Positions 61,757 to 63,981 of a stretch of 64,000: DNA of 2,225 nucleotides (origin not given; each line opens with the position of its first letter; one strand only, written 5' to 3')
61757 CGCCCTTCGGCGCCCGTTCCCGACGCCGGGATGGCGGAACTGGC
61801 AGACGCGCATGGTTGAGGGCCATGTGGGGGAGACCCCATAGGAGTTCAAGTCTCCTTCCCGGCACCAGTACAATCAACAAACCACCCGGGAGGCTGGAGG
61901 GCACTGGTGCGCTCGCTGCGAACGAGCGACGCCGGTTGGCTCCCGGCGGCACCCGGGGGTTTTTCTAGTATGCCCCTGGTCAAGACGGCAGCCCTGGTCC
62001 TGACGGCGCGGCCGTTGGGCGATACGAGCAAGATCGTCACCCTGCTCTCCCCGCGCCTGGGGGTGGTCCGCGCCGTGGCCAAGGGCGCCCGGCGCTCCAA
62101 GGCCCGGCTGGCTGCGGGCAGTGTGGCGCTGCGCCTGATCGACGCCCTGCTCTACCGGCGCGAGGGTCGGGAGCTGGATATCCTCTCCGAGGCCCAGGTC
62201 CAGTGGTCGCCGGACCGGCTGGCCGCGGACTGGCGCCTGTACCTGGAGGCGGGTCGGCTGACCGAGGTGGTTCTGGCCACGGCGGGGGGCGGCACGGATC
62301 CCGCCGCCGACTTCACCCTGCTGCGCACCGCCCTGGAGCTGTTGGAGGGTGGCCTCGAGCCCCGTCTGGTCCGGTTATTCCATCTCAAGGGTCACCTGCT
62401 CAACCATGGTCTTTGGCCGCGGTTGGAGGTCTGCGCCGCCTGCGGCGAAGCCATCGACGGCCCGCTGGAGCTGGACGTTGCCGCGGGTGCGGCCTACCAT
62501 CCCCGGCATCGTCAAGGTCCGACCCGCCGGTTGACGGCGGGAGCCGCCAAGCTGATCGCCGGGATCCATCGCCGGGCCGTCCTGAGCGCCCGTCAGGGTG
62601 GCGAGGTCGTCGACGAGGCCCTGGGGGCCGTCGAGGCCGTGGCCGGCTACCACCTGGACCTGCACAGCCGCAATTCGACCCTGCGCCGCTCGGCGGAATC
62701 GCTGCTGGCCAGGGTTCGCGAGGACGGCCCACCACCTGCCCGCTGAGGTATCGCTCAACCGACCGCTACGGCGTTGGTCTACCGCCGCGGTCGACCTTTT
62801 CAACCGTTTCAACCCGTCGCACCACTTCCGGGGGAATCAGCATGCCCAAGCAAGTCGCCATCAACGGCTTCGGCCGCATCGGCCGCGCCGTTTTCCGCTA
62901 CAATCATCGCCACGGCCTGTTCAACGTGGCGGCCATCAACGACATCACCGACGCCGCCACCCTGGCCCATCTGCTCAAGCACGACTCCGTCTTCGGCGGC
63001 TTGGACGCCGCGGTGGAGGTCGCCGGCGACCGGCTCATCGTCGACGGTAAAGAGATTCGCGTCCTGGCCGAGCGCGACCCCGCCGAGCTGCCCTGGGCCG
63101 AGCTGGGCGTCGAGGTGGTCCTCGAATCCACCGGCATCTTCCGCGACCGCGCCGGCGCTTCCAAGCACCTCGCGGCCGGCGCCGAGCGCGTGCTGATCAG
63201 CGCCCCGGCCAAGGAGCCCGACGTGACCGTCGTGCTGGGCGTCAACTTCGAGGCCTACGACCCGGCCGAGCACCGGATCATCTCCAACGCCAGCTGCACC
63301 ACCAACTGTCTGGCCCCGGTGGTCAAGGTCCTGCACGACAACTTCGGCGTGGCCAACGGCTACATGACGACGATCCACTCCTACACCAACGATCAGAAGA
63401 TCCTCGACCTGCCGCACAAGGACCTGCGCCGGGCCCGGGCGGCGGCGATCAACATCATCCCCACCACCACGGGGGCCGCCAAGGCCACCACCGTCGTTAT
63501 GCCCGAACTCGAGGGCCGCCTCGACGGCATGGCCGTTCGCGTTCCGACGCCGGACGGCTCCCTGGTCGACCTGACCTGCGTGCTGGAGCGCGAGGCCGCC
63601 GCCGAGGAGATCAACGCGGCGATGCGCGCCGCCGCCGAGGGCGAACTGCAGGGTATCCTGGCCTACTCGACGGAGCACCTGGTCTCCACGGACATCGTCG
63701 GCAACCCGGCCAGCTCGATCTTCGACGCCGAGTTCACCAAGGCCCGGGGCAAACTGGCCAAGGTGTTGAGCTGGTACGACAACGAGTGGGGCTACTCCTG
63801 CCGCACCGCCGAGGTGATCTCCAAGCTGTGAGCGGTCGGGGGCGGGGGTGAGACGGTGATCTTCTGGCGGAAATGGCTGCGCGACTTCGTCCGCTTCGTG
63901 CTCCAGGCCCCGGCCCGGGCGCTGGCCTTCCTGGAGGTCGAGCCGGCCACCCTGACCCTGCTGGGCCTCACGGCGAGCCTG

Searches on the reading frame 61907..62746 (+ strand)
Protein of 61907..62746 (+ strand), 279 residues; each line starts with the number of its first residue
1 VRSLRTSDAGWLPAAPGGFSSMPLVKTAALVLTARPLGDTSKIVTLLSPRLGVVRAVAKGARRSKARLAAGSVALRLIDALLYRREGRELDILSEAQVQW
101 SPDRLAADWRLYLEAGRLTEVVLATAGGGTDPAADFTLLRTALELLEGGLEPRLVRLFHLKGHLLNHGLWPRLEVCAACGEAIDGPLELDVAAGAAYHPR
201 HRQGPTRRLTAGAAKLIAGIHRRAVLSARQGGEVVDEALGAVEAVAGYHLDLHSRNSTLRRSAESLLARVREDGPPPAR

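Call 10: search_protein_families(library=ncbifam, proteins=[window:61907-62746:+], max_evalue=0.00001)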
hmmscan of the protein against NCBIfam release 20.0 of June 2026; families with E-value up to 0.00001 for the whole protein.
window:61907-62746:+ (279 aa): 1 family
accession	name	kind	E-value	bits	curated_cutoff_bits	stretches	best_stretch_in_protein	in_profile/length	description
TIGR00613.1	reco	equivalog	2.4e-17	63.2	48.7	1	26-202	2-175/239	DNA repair protein RecO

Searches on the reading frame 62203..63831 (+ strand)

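Call 52: search_protein_families(library=pfam, proteins=[window:62203-63831:+], max_evalue=0.001)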
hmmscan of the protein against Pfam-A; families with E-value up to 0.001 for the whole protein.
window:62203-63831:+ (542 aa): 2 families
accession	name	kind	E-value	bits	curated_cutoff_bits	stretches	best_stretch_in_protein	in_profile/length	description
PF02800.25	Gp_dh_C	-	6.2e-65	218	24.4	1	370-525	1-158/158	Glyceraldehyde 3-phosphate dehydrogenase, C-terminal domain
PF00044.30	Gp_dh_N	-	5.8e-35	120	31.7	1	217-315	2-100/101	Glyceraldehyde 3-phosphate dehydrogenase, NAD binding domain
